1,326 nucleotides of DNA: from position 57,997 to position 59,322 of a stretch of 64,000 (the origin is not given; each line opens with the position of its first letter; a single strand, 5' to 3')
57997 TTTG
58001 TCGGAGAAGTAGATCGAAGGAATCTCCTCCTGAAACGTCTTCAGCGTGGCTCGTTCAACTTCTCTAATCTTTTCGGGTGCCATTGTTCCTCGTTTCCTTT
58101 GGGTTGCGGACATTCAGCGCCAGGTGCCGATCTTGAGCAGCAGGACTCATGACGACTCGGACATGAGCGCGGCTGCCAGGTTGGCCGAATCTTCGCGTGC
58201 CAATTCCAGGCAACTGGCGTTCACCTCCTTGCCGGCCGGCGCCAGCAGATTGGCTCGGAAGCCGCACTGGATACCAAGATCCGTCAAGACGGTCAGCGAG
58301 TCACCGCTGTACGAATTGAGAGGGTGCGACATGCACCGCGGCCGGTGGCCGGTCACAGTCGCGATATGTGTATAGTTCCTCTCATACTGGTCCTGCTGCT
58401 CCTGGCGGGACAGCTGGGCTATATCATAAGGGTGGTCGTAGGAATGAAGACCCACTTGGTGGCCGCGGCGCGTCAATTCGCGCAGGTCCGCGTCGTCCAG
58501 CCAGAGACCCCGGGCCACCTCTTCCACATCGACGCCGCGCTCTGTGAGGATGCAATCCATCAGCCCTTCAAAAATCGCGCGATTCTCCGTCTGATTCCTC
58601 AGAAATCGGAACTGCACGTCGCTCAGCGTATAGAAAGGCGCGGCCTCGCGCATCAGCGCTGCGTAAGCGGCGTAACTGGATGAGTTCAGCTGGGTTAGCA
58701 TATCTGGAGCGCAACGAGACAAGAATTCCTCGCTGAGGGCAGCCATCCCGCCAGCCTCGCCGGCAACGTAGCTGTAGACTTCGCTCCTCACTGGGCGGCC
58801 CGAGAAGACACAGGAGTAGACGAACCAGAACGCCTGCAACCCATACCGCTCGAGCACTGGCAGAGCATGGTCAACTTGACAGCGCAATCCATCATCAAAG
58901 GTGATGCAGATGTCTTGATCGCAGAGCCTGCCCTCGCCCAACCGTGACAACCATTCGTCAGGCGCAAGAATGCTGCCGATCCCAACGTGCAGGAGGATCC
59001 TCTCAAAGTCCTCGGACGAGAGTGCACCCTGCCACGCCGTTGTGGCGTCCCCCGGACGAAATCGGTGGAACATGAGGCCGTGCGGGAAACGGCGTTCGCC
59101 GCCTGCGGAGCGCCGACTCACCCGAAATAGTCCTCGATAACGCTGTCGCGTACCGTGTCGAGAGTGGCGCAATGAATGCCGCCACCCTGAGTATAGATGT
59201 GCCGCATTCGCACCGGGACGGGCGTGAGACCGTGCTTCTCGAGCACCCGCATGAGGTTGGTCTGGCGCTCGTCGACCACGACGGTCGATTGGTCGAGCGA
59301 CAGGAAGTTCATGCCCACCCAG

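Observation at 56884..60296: Amidinotransferase - CE4 deacetylase - methyltransferase cassette embedded in the legionaminic-acid-type operon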

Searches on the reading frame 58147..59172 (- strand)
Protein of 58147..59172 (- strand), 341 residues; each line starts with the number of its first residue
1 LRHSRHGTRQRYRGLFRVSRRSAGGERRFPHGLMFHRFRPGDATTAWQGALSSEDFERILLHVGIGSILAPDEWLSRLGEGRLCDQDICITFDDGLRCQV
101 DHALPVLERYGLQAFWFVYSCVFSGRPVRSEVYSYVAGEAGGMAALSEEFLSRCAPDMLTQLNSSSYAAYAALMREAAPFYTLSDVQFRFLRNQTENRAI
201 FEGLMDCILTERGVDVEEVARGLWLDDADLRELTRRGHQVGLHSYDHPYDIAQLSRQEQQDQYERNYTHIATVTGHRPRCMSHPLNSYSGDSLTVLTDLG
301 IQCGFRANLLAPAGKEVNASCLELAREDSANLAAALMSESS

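Call 3: search_protein_families(library=pfam, proteins=[window:58147-59172:-], max_evalue=0.01)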
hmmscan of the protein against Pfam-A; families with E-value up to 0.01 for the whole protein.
window:58147-59172:- (341 aa): 2 families
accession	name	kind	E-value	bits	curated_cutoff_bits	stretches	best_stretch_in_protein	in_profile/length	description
PF01522.26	Polysacc_deac_1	-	4.9e-20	72.2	23.1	2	228-303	49-123/124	Polysaccharide deacetylase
PF10096.14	DUF2334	-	0.0073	16.3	26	0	230-294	59-109/203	Uncharacterized protein conserved in bacteria (DUF2334)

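Call 4: search_protein_families(library=ncbifam, proteins=[window:58147-59172:-], max_evalue=0.01)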
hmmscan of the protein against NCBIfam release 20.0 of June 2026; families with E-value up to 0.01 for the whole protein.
window:58147-59172:- (341 aa): 7 families
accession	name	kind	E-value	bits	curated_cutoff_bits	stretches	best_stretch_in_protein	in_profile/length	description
TIGR02873.1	spore_ylxY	hypoth_equivalog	1.5e-06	27.6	391.5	1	232-298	132-197/268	probable sporulation protein, polysaccharide deacetylase family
TIGR02764.1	spore_ybaN_pdaB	equivalog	3.6e-06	26.9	237.4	1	230-303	51-123/191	polysaccharide deacetylase family sporulation protein PdaB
TIGR03938.2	deacetyl_PgaB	equivalog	1.1e-05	24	321.9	0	77-116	55-94/621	poly-beta-1,6-N-acetyl-D-glucosamine N-deacetylase PgaB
TIGR02884.1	spore_pdaA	equivalog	1.3e-05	25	298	1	231-303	83-155/224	delta-lactam-biosynthetic de-N-acetylase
NF045820.1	PgAcgDacpgdA_Strep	equivalog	2.4e-05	23.3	800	1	230-291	313-373/463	peptidoglycan-N-acetylglucosamine deacetylase PgdA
NF045821.1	PgAcgDacpgdA1_Bac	equivalog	9.2e-05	21.4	400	1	233-291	136-193/282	peptidoglycan-N-acetylglucosamine deacetylase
NF050820.1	PolSacchBiosHfsH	equivalog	0.00067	19.4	400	1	217-292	73-147/249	oligosaccharide deacetylase HfsH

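Call 39: search_solved_structures(query=window:58147-59073:-, max_evalue=1, show_alignments=2)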
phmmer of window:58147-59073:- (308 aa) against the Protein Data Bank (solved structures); distinct sequences matched with E-value up to 1: 25.
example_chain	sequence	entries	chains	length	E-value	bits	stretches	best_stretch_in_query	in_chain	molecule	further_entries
8hfa_A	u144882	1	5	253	1e-06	31.3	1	198-269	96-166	NodB homology domain-containing protein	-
7bly_A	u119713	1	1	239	0.00038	22.8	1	198-269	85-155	Aspergillus niger contig An12c0130, genomic contig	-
7y51_A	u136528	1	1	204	0.00047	22.5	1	197-269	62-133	Predicted xylanase/chitin deacetylase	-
5jmu_A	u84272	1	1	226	0.0012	21.1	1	198-252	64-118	Peptidoglycan N-acetylglucosamine deacetylase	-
7fbw_A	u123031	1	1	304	0.0015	20.9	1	197-269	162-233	Predicted xylanase/chitin deacetylase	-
2y8u_A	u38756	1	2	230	0.0057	18.9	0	197-265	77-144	CHITIN DEACETYLASE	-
7ax7_A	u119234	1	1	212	0.0091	18.3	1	55-86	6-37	Endo-1,4-beta-xylanase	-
6h8l_A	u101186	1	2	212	0.011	18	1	199-255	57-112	Peptidoglycan-N-acetylmuramic acid deacetylase PdaC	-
2c1g_A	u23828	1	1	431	0.013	17.8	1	198-258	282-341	PEPTIDOGLYCAN GLCNAC DEACETYLASE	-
5o6y_A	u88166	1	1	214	0.027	16.7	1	198-255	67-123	Peptidoglycan N-acetylglucosamine deacetylase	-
6hpa_A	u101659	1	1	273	0.033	16.5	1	198-265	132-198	Putative polysaccharide deacetylase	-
7bkf_A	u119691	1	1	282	0.033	16.4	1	199-265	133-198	Putative polysaccharide deacetylase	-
3qbu_A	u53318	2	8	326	0.034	16.4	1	198-257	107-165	Putative uncharacterized protein | peptidoglycan deacetylase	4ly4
6h8n_A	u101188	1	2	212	0.036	16.3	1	199-255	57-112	Peptidoglycan-N-acetylmuramic acid deacetylase PdaC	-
2c1i_A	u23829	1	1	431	0.054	15.7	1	198-258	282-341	PEPTIDOGLYCAN GLCNAC DEACETYLASE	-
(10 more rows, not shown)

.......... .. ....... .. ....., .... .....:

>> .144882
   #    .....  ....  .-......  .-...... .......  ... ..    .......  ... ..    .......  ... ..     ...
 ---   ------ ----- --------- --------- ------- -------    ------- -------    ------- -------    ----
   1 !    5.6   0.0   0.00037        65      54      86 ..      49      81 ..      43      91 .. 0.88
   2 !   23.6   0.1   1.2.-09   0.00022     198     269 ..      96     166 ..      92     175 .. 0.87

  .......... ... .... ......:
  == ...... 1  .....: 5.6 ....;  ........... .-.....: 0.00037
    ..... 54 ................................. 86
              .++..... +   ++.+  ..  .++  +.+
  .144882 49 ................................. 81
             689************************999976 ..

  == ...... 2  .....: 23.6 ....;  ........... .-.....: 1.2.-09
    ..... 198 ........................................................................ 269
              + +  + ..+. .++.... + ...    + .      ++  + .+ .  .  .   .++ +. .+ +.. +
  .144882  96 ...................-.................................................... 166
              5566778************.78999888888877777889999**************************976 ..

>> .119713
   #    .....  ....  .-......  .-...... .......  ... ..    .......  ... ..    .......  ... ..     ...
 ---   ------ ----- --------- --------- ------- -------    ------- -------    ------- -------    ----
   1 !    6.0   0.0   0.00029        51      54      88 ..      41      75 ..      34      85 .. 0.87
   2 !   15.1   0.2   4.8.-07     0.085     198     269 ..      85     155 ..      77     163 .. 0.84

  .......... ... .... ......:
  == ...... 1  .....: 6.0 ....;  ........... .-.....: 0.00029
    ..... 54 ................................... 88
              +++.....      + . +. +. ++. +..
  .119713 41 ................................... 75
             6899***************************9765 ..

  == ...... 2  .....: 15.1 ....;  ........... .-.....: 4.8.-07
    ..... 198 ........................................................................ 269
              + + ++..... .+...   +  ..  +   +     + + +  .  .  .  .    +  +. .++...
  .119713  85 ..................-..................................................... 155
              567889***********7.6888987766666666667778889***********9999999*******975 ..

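Call 53: find_homologous_proteins(query=window:58147-59073:-)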
Query window:58147-59073:- (308 aa): 469 proteins with E <= 0.001 among 4900 candidates; the best 120 are listed.
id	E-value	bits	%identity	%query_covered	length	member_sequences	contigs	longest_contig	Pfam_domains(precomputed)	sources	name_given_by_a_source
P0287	2.1e-207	705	100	100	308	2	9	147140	PF01522.27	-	-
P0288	1.5e-131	456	63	100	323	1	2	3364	PF01522.27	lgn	-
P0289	1.5e-131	456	64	98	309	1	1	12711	PF01522.27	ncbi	-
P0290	1.9e-126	439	62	99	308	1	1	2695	PF01522.27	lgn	-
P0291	1.6e-124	433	64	93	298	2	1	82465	PF01522.27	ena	-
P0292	1.2e-122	427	61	98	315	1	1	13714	PF01522.27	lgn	-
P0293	4.6e-119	415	57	100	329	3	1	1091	PF01522.27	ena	-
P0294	6.0e-119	415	61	96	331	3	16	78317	PF01522.27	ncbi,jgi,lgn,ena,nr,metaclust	ncbi:MAG: hypothetical protein A3H96_04710 [Acidobacteria bacterium RIFCSPLOWO2_02_FULL_67_36]|nr:MA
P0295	1.0e-118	414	59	98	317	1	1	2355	PF01522.27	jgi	jgi:peptidoglycan/xylan/chitin deacetylase (PgdA/CDA1 family)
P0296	3.4e-118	412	59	98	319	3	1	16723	PF01522.27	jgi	jgi:peptidoglycan/xylan/chitin deacetylase (PgdA/CDA1 family)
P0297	3.4e-117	409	57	100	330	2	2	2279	PF01522.27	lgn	-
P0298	1.9e-116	406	58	97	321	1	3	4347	PF01522.27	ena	-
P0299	3.4e-116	406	59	97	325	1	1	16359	PF01522.27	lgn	-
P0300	6.2e-116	405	56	100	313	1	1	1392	PF01522.27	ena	-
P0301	5.7e-115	402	58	100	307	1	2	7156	PF01522.27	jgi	jgi:peptidoglycan/xylan/chitin deacetylase (PgdA/CDA1 family)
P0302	1.1e-113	397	56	100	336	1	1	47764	PF01522.27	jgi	jgi:peptidoglycan/xylan/chitin deacetylase (PgdA/CDA1 family)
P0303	1.4e-113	397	56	100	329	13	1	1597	PF08383.17,PF01522.27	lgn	-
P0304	3.3e-112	392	57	97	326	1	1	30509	PF01522.27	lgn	-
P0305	5.5e-112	392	55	100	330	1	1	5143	PF01522.27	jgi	jgi:peptidoglycan/xylan/chitin deacetylase (PgdA/CDA1 family)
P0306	7.9e-112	391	56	98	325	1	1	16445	PF01522.27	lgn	-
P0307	1.7e-110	387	58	97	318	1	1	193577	PF01522.27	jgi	jgi:peptidoglycan/xylan/chitin deacetylase (PgdA/CDA1 family)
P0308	4.5e-110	385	59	98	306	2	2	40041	PF01522.27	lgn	-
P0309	5.6e-110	385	59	97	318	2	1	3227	PF01522.27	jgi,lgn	-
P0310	7.4e-110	385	57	97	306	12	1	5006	PF01522.27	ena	-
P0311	6.0e-109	382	56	97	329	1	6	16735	PF01522.27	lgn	-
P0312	1.0e-108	381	58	98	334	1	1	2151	PF01522.27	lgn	-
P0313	8.2e-108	378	55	99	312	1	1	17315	PF01522.27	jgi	-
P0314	1.5e-107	377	58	98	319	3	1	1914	PF01522.27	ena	-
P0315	5.3e-107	375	56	97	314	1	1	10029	PF01522.27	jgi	-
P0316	5.4e-107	375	57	97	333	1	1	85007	PF01522.27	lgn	-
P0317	1.2e-106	374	54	97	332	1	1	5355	PF01522.27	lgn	-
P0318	1.9e-106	374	57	97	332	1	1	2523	PF01522.27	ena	-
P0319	6.4e-106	372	58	98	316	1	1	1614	PF01522.27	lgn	-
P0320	1.6e-105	371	56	97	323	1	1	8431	PF01522.27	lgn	-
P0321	5.2e-105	369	56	98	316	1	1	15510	PF01522.27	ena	-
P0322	1.8e-104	367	50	99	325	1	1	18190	PF01522.27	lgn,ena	-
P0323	2.8e-104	366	52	99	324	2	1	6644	PF01522.27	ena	-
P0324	1.0e-102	361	57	97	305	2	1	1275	PF01522.27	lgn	-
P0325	1.5e-102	361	52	98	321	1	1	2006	PF01522.27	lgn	-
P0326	2.2e-102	360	55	98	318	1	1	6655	PF01522.27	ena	-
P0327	2.2e-102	360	56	97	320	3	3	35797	PF01522.27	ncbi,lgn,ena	-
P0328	2.5e-102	360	54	98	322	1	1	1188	PF01522.27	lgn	-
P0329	4.1e-101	356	54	100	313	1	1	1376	PF01522.27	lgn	-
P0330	5.6e-101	356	50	98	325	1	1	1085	PF01522.27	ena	-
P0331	8.0e-101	355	53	97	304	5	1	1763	PF01522.27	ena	-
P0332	1.0e-100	355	54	98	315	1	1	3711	PF01522.27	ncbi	-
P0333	2.7e-100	353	50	97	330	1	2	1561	PF01522.27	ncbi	-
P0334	3.0e-100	353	53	97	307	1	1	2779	PF01522.27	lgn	-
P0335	4.7e-100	353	53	97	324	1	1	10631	PF01522.27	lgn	-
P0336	8.4e-100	352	53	97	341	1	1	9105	PF01522.27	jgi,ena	-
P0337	1.2e-99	351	53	99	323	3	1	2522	PF01522.27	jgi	jgi:peptidoglycan/xylan/chitin deacetylase (PgdA/CDA1 family)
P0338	8.0e-99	349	52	98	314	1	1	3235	PF01522.27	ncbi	-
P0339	5.9e-98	346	56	89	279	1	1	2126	PF01522.27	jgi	jgi:peptidoglycan/xylan/chitin deacetylase (PgdA/CDA1 family)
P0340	7.7e-98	345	54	97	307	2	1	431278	PF01522.27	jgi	jgi:peptidoglycan/xylan/chitin deacetylase (PgdA/CDA1 family)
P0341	1.3e-97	345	52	98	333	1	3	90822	PF01522.27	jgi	jgi:peptidoglycan/xylan/chitin deacetylase (PgdA/CDA1 family)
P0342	2.3e-97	344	51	97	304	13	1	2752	PF01522.27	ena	-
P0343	2.7e-97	343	53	98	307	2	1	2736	PF01522.27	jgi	jgi:peptidoglycan/xylan/chitin deacetylase (PgdA/CDA1 family)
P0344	1.4e-96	341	54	97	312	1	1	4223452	PF01522.27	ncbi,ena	-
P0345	3.3e-96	340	49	97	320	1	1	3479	PF01522.27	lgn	-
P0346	7.7e-96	339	50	98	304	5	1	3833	PF01522.27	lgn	-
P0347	1.2e-95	338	49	98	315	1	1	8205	PF01522.27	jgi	jgi:peptidoglycan/xylan/chitin deacetylase (PgdA/CDA1 family)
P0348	6.9e-95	336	50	97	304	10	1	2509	PF01522.27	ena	-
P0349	1.8e-94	334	53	97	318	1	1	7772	PF01522.27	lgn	-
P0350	2.7e-94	334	51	98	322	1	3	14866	PF01522.27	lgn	-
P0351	7.3e-94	332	53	97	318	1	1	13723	PF01522.27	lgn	-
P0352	9.9e-94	332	52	92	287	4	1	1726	PF01522.27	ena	-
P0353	4.6e-93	330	50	97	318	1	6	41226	PF01522.27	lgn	-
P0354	1.2e-92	328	50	100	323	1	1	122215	PF01522.27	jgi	jgi:peptidoglycan/xylan/chitin deacetylase (PgdA/CDA1 family)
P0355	1.3e-92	328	51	97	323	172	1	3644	PF01522.27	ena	-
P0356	4.2e-92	326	48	97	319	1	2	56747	PF01522.27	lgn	-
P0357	1.0e-91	325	49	97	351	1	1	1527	PF01522.27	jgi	jgi:peptidoglycan/xylan/chitin deacetylase (PgdA/CDA1 family)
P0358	2.7e-91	324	49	97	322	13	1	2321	PF01522.27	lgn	-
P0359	1.3e-90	322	52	97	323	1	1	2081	PF01522.27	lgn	-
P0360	3.2e-89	317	51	97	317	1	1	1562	PF01522.27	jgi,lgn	-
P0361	9.6e-89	315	49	98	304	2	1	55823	PF01522.27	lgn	-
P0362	1.9e-88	314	47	98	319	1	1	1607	PF01522.27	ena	-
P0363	3.6e-88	314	48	97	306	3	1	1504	PF01522.27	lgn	-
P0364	2.7e-87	311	48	97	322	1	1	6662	PF01522.27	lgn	-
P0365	2.8e-87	311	45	98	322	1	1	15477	PF01522.27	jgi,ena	-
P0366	4.3e-87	310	47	94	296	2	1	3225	PF01522.27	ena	-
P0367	6.2e-87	309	48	98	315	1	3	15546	PF01522.27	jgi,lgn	-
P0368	9.2e-87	309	48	98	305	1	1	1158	PF01522.27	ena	-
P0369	1.4e-86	308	48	97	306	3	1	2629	PF01522.27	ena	-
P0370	2.7e-86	307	49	97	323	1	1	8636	PF01522.27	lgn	-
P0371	3.6e-86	307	45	98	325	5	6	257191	PF01522.27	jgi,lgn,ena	-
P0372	3.6e-86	307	45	97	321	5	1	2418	PF01522.27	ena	-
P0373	4.4e-86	307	48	98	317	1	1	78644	PF01522.27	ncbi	ncbi:MAG: polysaccharide deacetylase family protein [Syntrophorhabdaceae bacterium]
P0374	1.1e-85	305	62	73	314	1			PF01522.27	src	-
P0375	1.3e-85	305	48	97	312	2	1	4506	PF01522.27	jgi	jgi:peptidoglycan/xylan/chitin deacetylase (PgdA/CDA1 family)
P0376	1.7e-85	305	48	97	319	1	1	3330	PF01522.27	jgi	jgi:peptidoglycan/xylan/chitin deacetylase (PgdA/CDA1 family)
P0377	6.7e-85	303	47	98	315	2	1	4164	PF01522.27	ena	-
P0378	9.6e-85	302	44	98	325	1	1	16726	PF01522.27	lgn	-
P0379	1.2e-84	302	47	98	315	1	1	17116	PF01522.27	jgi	jgi:peptidoglycan/xylan/chitin deacetylase (PgdA/CDA1 family)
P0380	1.5e-84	302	47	99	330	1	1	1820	PF01522.27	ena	-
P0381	1.7e-84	301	46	97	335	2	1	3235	PF01522.27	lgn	-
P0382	1.8e-84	301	48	97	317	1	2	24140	PF01522.27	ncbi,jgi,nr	ncbi:MAG: hypothetical protein C4576_29180 [Desulfobacteraceae bacterium]|nr:MAG: hypothetical prote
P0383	1.9e-84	301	47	97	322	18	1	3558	PF01522.27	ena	-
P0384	9.5e-84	299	46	97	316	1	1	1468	PF01522.27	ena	-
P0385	9.6e-84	299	46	98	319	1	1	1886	PF01522.27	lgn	-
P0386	1.1e-83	299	44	98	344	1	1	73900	PF01522.27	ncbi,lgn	-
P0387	1.1e-83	299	45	98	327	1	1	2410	PF01522.27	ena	-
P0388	2.2e-83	298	49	90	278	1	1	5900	PF01522.27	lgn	-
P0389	2.3e-83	298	46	98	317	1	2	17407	PF01522.27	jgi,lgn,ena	-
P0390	3.1e-83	297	47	99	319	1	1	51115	PF01522.27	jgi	jgi:peptidoglycan/xylan/chitin deacetylase (PgdA/CDA1 family)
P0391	4.5e-83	297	47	98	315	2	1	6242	PF01522.27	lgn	-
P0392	5.1e-83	297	48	98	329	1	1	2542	PF01522.27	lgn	-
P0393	6.0e-83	296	45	100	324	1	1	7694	PF01522.27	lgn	-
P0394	6.5e-83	296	47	97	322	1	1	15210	PF01522.27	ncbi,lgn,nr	ncbi:MAG: polysaccharide deacetylase family protein [Euryarchaeota archaeon]|nr:polysaccharide deace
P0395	2.1e-82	295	46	98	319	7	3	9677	PF01522.27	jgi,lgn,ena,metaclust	metaclust:\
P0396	2.1e-82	295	46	99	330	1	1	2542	PF01522.27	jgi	jgi:peptidoglycan/xylan/chitin deacetylase (PgdA/CDA1 family)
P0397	6.1e-82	293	46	97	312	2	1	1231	PF01522.27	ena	-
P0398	8.1e-82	293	40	98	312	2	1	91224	PF01522.27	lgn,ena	-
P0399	1.1e-81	292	46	99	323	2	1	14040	PF01522.27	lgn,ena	-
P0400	1.3e-81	292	47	94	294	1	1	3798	PF01522.27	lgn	-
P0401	1.9e-81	291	41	99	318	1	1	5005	PF01522.27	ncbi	-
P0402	2.7e-81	291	44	98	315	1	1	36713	PF01522.27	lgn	-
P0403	4.2e-81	290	45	98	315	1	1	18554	PF01522.27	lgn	-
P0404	4.8e-81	290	46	98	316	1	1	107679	PF01522.27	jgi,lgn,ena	-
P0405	7.0e-81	290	46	97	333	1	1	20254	PF01522.27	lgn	-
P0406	7.3e-81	290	44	97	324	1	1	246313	PF01522.27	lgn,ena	-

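Call 63: predict_structure(alignment_id=A3)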
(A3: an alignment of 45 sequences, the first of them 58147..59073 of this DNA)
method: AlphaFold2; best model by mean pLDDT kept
length: 308 residues; sequences in the alignment: 45
mean_pLDDT: 92.7   pTM: 0.90
mean pLDDT of the five models: 92.7, 92.0, 91.2, 90.5, 90.3
residues with pLDDT >= 90: 238; 70-90: 64; 50-70: 6; < 50: 0
segments of 3 or more residues with pLDDT < 50: none
pLDDT, mean of each block of 10 residues (from residue 1): 89 81 96 98 97 96 97 98 96 93 89 95 97 95 84 94 93 96 94 98 98 87 95 98 96 81 97 85 88 89 80
secondary structure, 60 per line:
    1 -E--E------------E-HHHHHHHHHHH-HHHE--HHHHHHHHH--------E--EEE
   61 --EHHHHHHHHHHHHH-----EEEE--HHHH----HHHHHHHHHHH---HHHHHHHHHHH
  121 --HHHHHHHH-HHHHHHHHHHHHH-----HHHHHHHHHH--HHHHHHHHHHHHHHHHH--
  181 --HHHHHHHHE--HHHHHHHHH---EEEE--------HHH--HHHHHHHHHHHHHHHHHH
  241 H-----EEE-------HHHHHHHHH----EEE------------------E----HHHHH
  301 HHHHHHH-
elements in order: H20-30 H38-46 E58-60 H64-76 E82-85 H88-91 H96-106 H110-120 H123-130 H132-144 H150-159 H162-178 H183-190 H194-202 E206-209 H223-241 E247-249 H257-265 E270-272 H296-307

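Call 65: fold_search(model_id=the predicted structure, library=pdb)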
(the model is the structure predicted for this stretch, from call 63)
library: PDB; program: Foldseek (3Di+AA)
matches with E <= 10: 657; with E <= 0.001: 18
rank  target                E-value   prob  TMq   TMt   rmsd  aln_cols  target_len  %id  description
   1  6dq3_B                5.1e-09  1.00  0.54  0.72   6.9       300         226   14  Streptococcus pyogenes deacetylase PplD in complex with acetate (released 2019-05-01)
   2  6dq3_A                9.8e-09  1.00  0.54  0.72   6.6       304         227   14  Streptococcus pyogenes deacetylase PplD in complex with acetate (released 2019-05-01)
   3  4u10_B                1.8e-07  1.00  0.53  0.61   6.7       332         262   10  Probing the structure and mechanism of de-N-acetylase from aggregatibacter actinomycetemcomitans (released 2015-01-14)
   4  4wcj                  1.9e-07  1.00  0.55  0.71   4.1       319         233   15  Structure of IcaB from Ammonifex degensii (released 2014-11-12)
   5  4u10_A                2.1e-07  1.00  0.52  0.60   7.2       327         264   12  Probing the structure and mechanism of de-N-acetylase from aggregatibacter actinomycetemcomitans (released 2015-01-14)
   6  3vus_A                4.5e-07  1.00  0.55  0.63   6.2       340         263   10  Escherichia coli PgaB N-terminal domain (released 2012-11-14)
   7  3vus_B                1.5e-06  1.00  0.55  0.65   5.9       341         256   10  Escherichia coli PgaB N-terminal domain (released 2012-11-14)
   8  4hd5                  6.5e-06  1.00  0.49  0.47   5.3       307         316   12  Crystal Structure of BC0361, a polysaccharide deacetylase from Bacillus cereus (released 2012-10-10)
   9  5bu6_A                9.2e-06  1.00  0.50  0.57   7.3       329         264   13  Structure of BpsB deaceylase domain from Bordetella bronchiseptica (released 2015-07-29)
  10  4v33_A                1.7e-05  1.00  0.50  0.49   5.7       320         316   12  Crystal structure of the putative polysaccharide deacetylase BA0330 from bacillus anthracis (released 2015-04-08)
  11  4f9d_A                2.0e-05  1.00  0.55  0.30   4.5       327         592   12  Structure of Escherichia coli PgaB 42-655 in complex with nickel (released 2012-07-25)
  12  4f9j_A                2.8e-05  1.00  0.53  0.28   5.6       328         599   11  Structure of Escherichia coli PgaB 42-655 in complex with iron (released 2012-07-25)
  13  6go1_A                6.1e-05  1.00  0.50  0.48   7.1       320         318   12  Crystal Structure of a Bacillus anthracis peptidoglycan deacetylase (released 2019-04-10)
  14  8t0j                  2.7e-04  1.00  0.32  0.36   8.8       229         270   14  Salmonella Typhimurium ArnD (released 2023-10-18)
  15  7fbw                  3.6e-04  1.00  0.27  0.42   7.6       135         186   17  Acetylxylan esterase from Caldanaerobacter subterraneus subsp. tengcongensis (released 2021-10-27)
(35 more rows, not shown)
